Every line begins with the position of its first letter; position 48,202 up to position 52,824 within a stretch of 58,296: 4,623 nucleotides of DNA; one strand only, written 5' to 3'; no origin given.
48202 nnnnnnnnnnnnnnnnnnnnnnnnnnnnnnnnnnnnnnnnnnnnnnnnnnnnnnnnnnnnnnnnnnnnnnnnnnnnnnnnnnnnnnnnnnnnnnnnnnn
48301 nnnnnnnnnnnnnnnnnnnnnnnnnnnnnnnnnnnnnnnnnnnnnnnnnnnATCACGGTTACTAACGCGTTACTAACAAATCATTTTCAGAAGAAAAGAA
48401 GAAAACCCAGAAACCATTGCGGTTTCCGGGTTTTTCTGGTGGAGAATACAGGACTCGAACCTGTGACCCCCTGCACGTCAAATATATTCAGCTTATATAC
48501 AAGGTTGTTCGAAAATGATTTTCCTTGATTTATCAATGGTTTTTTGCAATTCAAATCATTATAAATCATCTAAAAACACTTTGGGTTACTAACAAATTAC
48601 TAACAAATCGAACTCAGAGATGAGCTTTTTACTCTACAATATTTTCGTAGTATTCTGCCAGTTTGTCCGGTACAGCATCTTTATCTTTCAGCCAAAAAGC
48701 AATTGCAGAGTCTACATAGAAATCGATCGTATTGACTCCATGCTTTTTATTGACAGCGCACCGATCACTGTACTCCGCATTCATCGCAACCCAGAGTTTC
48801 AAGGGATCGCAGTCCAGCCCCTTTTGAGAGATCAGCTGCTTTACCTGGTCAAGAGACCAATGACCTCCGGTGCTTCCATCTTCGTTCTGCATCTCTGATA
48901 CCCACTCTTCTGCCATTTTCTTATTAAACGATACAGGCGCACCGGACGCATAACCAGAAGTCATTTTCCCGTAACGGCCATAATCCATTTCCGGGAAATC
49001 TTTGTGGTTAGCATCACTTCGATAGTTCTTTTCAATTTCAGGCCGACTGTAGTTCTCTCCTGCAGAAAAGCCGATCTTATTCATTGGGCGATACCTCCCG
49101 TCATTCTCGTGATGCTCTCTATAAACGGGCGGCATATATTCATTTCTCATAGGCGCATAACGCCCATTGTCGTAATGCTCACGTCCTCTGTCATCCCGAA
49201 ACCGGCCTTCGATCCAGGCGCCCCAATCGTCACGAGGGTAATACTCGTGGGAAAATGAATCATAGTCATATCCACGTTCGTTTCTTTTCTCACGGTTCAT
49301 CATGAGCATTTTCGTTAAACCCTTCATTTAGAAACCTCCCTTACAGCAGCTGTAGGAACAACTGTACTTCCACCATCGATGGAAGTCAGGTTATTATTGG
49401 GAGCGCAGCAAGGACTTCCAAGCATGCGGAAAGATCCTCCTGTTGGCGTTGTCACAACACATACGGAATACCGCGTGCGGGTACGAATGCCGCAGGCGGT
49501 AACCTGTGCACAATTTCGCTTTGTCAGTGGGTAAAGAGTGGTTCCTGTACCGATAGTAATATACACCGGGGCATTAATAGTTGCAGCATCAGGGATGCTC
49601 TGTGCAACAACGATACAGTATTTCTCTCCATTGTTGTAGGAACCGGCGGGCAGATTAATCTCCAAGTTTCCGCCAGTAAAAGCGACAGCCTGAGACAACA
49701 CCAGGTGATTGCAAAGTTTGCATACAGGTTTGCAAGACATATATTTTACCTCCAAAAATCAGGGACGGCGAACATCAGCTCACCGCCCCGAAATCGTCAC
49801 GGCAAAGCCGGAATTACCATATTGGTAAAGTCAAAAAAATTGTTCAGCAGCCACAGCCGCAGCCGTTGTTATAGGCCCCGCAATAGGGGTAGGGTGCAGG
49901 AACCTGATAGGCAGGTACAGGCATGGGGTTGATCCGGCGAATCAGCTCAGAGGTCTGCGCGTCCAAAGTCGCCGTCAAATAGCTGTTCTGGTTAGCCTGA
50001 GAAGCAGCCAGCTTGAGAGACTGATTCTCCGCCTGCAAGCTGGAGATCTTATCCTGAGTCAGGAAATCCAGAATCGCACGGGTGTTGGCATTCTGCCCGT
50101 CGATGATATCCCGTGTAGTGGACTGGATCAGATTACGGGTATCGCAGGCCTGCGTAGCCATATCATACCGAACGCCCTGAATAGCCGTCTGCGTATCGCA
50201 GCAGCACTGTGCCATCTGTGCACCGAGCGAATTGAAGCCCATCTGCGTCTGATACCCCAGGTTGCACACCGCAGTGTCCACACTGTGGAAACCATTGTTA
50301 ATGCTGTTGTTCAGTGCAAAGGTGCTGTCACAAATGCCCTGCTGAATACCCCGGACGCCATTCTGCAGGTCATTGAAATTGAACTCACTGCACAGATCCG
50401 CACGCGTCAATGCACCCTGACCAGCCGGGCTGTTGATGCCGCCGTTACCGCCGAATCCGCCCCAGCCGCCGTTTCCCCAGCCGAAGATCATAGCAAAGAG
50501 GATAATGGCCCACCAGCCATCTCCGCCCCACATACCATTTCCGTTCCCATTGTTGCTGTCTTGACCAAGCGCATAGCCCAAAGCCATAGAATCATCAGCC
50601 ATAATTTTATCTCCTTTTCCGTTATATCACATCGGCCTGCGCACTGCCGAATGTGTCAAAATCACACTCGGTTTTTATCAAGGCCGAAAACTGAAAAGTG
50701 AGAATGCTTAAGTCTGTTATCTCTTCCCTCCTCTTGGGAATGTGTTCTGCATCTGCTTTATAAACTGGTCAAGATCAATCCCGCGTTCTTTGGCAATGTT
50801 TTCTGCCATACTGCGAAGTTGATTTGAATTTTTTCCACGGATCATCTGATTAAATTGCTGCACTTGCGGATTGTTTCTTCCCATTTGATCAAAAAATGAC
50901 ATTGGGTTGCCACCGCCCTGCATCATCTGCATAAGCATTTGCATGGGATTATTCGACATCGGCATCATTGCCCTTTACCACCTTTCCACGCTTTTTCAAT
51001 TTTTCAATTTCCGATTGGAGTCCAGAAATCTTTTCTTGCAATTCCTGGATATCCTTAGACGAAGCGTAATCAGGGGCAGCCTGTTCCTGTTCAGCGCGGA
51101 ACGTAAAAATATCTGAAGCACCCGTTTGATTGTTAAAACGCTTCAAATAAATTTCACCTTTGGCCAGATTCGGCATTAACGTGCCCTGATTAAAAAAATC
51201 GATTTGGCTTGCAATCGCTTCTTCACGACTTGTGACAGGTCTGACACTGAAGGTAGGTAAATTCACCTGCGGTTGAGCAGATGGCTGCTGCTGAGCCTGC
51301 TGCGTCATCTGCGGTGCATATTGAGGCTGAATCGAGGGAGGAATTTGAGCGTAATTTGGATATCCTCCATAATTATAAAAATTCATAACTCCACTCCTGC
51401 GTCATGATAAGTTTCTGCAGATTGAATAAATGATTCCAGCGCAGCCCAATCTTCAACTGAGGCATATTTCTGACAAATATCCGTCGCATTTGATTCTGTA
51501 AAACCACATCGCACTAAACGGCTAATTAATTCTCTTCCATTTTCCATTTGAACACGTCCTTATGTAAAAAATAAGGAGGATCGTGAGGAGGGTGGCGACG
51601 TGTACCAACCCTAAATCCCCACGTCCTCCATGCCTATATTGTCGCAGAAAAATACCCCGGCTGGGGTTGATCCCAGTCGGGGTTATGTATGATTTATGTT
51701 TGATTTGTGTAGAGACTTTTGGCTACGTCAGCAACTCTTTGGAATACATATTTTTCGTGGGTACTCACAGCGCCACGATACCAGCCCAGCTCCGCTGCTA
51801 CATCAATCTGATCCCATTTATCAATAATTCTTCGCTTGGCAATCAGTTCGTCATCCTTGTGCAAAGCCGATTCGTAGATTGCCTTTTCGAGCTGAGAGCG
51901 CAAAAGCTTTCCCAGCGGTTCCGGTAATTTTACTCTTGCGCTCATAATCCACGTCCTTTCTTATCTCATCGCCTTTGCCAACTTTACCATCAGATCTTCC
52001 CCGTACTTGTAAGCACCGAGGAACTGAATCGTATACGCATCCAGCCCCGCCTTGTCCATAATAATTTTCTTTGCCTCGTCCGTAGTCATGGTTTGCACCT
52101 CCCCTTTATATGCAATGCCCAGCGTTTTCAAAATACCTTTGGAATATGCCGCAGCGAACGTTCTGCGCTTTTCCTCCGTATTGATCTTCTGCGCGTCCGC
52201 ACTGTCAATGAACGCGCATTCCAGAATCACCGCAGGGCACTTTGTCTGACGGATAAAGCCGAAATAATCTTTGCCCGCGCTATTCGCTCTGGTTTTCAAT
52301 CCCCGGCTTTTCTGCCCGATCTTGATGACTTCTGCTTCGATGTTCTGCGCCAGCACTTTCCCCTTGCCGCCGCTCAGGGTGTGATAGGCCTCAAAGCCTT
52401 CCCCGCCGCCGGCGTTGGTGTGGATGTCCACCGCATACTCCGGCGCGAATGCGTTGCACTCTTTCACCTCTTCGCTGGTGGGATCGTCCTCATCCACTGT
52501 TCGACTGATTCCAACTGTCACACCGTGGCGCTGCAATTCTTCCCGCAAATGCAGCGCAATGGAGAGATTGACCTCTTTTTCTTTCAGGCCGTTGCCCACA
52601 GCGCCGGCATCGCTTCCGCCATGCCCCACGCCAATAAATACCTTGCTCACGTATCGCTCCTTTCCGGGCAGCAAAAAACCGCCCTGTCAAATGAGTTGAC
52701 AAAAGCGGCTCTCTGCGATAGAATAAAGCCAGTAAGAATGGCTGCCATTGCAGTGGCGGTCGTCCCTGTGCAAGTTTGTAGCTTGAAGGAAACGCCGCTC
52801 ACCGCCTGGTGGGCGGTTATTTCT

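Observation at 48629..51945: Seven-gene low-complexity cargo cluster (six cargo proteins plus a sigma-like HTH) between the endolysin and attP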

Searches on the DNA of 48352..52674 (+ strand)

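Call 8: search_dna_similar(query=window:48352-52674:+, collection=phages, mode=distant, max_rows=20)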
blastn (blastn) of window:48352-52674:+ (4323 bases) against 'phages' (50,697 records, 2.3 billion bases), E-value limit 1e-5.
Records with a match: 16; places in all: 16; records where one place covers at least 80% of the query: 0.
Best place of each record, by identity: 90-95% 5; 80-90% 1; 60-80% 10.
By first word of the organism name: Bacteriophage 14; Dulem 2.
By host as written in the record: - 14; Varecia variegata 1; Propithecus coquereli 1.
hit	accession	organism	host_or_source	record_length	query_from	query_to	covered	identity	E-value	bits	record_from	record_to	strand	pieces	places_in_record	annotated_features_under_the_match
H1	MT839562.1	Bacteriophage sp.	human fecal samples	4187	1548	3609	28%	74.8%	3e-116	761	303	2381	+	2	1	record has no annotation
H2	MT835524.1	Bacteriophage sp.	human fecal samples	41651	1124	1461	8%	68.1%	3e-21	112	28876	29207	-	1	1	record has no annotation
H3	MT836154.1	Bacteriophage sp.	human fecal samples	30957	1118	1413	7%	67.2%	4e-14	89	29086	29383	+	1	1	record has no annotation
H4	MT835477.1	Bacteriophage sp.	human fecal samples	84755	1135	1410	6%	67.5%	3e-15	92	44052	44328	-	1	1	record has no annotation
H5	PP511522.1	Dulem virus 35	Varecia variegata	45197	1583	1744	4%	76.2%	3e-21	111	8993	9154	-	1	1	hypothetical protein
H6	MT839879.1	Bacteriophage sp.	human fecal samples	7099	1707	1857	3%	70.2%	9e-9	71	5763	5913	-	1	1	record has no annotation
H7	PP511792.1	Dulem virus 33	Propithecus coquereli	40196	1725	1858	3%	71.6%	3e-9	72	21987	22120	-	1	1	hypothetical protein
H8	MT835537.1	Bacteriophage sp.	human fecal samples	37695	36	135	2%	76.0%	1e-7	66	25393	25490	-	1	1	record has no annotation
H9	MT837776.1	Bacteriophage sp.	human fecal samples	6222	1925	2023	2%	75.8%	3e-9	72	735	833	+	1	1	record has no annotation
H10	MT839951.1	Bacteriophage sp.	human fecal samples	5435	43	130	2%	78.9%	3e-9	72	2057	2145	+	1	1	record has no annotation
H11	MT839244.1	Bacteriophage sp.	human fecal samples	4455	77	130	1%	85.2%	1e-6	63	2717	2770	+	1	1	record has no annotation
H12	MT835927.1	Bacteriophage sp.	human fecal samples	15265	86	130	1%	91.1%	4e-7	64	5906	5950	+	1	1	record has no annotation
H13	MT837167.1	Bacteriophage sp.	human fecal samples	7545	86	130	1%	91.1%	4e-7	64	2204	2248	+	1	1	record has no annotation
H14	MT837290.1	Bacteriophage sp.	human fecal samples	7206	86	130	1%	91.1%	4e-7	64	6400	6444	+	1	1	record has no annotation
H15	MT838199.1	Bacteriophage sp.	human fecal samples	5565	86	130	1%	91.1%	4e-7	64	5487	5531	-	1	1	record has no annotation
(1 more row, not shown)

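Call 83: search_rna_families(source=window, start=51500, end=51720, threshold=evalue, max_evalue=1, show_alignments=1)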
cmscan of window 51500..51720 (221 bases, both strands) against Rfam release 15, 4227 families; matches with E-value up to 1: 6.
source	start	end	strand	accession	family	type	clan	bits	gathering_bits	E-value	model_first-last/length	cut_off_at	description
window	51575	51629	-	RF03101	RAGATH-31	Gene; sRNA;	-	75.1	71.8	3.2e-16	1-54/54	no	RAGATH-31 RNA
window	51629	51711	+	RF04155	mir-9236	Gene; miRNA;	-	21.7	98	0.15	1-83/83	no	mir-9236 microRNA precursor family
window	51575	51629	+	RF03101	RAGATH-31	Gene; sRNA;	-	18.9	71.8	0.27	1-54/54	no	RAGATH-31 RNA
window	51570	51631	-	RF01059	mir-598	Gene; miRNA;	-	17.8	69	0.29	1-80/80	no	mir-598 microRNA precursor family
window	51569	51634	-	RF03778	mir-483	Gene; miRNA;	-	16.7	60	0.98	1-75/75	no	mir-483 microRNA precursor family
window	51652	51685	+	RF03619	mir-5729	Gene; miRNA;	-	16.6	41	0.87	1-79/79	no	mir-5729 microRNA precursor family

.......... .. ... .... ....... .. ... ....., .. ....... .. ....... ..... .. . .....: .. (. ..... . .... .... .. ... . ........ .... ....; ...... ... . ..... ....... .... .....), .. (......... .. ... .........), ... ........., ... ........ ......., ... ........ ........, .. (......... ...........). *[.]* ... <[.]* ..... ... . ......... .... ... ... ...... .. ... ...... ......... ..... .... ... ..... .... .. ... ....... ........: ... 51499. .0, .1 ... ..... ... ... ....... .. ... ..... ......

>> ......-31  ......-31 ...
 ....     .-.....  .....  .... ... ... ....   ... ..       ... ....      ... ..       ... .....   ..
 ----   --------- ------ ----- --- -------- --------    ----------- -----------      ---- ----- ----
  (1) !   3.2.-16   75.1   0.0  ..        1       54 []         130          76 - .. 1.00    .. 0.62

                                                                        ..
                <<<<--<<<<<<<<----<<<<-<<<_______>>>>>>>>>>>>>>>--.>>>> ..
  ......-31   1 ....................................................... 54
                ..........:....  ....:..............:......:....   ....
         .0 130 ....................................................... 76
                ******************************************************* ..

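Call 87: search_rna_families(sources=[L001, L002, L003, L010, L013, L017, L037, L069, L104, L108, L153], threshold=gathering)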
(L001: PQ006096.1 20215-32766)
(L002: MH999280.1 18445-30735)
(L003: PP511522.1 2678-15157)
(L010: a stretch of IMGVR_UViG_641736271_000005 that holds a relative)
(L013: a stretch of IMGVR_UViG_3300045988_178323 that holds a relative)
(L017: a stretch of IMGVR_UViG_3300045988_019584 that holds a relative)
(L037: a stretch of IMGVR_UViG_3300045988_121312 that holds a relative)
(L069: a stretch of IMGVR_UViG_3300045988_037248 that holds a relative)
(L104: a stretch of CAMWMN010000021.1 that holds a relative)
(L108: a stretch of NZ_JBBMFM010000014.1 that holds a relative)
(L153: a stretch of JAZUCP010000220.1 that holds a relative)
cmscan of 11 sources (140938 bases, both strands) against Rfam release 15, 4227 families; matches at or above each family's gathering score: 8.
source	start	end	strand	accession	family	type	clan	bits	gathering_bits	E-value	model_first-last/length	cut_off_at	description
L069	13332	13490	-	RF02986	FuFi-1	Gene; sRNA;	-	126.3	59.6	8.1e-27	1-175/175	no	FuFi-1 RNA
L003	7825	7901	+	RF03097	RAGATH-21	Gene; sRNA;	-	83.9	70.3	1.5e-14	1-76/76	no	RAGATH-21 RNA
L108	8281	8367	+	RF03097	RAGATH-21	Gene; sRNA;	-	82.5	70.3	3.4e-14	1-76/76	no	RAGATH-21 RNA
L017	5925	5978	+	RF03101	RAGATH-31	Gene; sRNA;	-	81.7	71.8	3.5e-15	1-54/54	no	RAGATH-31 RNA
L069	6492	6545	+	RF03101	RAGATH-31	Gene; sRNA;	-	81.6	71.8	3.8e-15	1-54/54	no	RAGATH-31 RNA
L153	7892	7962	+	RF00005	tRNA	Gene; tRNA;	CL00001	47.1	29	1.4e-06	1-71/71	no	tRNA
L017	10136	10192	-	RF00005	tRNA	Gene; tRNA;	CL00001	43.6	29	1.3e-05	17-71/71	5'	tRNA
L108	8373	8437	+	RF03003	GP20-b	Cis-reg;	-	40.1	36.2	5.7e-05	1-62/62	no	GP20-b RNA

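Call 88: search_rna_families(sources=[L088, L094, L098, L100, L107, L113, L116, L119, L121, L123, L126], threshold=gathering)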
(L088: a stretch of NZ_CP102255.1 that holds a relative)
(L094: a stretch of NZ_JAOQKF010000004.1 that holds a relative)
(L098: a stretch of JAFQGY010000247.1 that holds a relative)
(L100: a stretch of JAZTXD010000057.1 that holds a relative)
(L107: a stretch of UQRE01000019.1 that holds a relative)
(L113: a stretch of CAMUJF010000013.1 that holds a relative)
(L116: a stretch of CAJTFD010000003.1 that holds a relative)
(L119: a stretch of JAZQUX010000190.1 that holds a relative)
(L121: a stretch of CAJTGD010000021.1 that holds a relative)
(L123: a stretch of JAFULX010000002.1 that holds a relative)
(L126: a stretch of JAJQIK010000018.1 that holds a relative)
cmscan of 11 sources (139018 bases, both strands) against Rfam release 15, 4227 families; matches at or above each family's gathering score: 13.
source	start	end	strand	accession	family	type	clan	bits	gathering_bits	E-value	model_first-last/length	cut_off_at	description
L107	9309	9395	+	RF03097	RAGATH-21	Gene; sRNA;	-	79.7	70.3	1.7e-13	1-76/76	no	RAGATH-21 RNA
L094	4957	5009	+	RF03101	RAGATH-31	Gene; sRNA;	-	75.2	71.8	1.9e-13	1-54/54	no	RAGATH-31 RNA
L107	9575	9647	+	RF00005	tRNA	Gene; tRNA;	CL00001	72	29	1.9e-13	1-71/71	no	tRNA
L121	10977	11048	+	RF00005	tRNA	Gene; tRNA;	CL00001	67.1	29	4.4e-12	1-71/71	no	tRNA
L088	8256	8328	-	RF00005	tRNA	Gene; tRNA;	CL00001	64.4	29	2.3e-11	1-71/71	no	tRNA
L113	7838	7910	-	RF00005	tRNA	Gene; tRNA;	CL00001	64.1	29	2.8e-11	1-71/71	no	tRNA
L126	9346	9414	-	RF02276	Hammerhead_II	Gene; ribozyme;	CL00010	63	37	2.3e-10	1-66/66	no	Hammerhead ribozyme (type II)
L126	10663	10731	-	RF02276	Hammerhead_II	Gene; ribozyme;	CL00010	63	37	2.3e-10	1-66/66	no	Hammerhead ribozyme (type II)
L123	8673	8735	+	RF02684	Twister-P5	Gene; ribozyme;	CL00120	55.8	37.6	1.5e-08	1-58/58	no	Type-P5 twister ribozyme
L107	9796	9884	+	RF00005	tRNA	Gene; tRNA;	CL00001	55.6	29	6.1e-09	1-71/71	no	tRNA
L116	10766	10871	+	RF00005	tRNA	Gene; tRNA;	CL00001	42.2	29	3e-05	1-71/71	no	tRNA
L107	9889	9953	+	RF03003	GP20-b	Cis-reg;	-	39.4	36.2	8.7e-05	1-62/62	no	GP20-b RNA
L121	6907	6972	+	RF02996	int-alpA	Gene; sRNA;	-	39.4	35.8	0.00027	1-71/71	no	int-alpA RNA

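Call 89: search_rna_families(sources=[L168, L169, L170, L171, L172, L128, L131, L141, L145, L146, L149, L155, L159], threshold=gathering)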
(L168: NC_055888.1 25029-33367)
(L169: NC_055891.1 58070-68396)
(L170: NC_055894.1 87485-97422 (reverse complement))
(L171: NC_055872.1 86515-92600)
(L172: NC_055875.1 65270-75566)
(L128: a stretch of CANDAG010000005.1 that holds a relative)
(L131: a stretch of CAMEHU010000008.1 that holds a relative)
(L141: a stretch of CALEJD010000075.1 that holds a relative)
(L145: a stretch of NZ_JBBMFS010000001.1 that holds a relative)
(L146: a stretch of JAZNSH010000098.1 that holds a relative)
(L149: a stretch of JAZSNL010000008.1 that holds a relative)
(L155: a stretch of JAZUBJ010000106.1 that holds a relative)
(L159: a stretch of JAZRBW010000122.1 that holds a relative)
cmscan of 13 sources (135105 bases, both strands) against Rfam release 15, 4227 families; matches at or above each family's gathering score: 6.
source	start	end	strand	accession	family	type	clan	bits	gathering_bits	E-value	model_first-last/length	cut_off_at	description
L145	3773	3941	-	RF01699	Clostridiales-1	Gene; sRNA;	-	146.9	48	1.1e-33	1-166/166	no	Clostridiales-1 RNA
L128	8397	8470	+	RF00005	tRNA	Gene; tRNA;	CL00001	71.5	29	2.5e-13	1-71/71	no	tRNA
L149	4538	4608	+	RF00005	tRNA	Gene; tRNA;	CL00001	69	29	1.2e-12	1-71/71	no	tRNA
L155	8272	8343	+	RF00005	tRNA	Gene; tRNA;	CL00001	67.2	29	3.9e-12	1-71/71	no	tRNA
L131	8625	8696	+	RF00005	tRNA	Gene; tRNA;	CL00001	63.1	29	5.2e-11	1-71/71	no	tRNA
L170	2178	2260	+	RF03020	RT-17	Gene; sRNA;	-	44.5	40.4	5.6e-05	1-95/95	no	RT-17 RNA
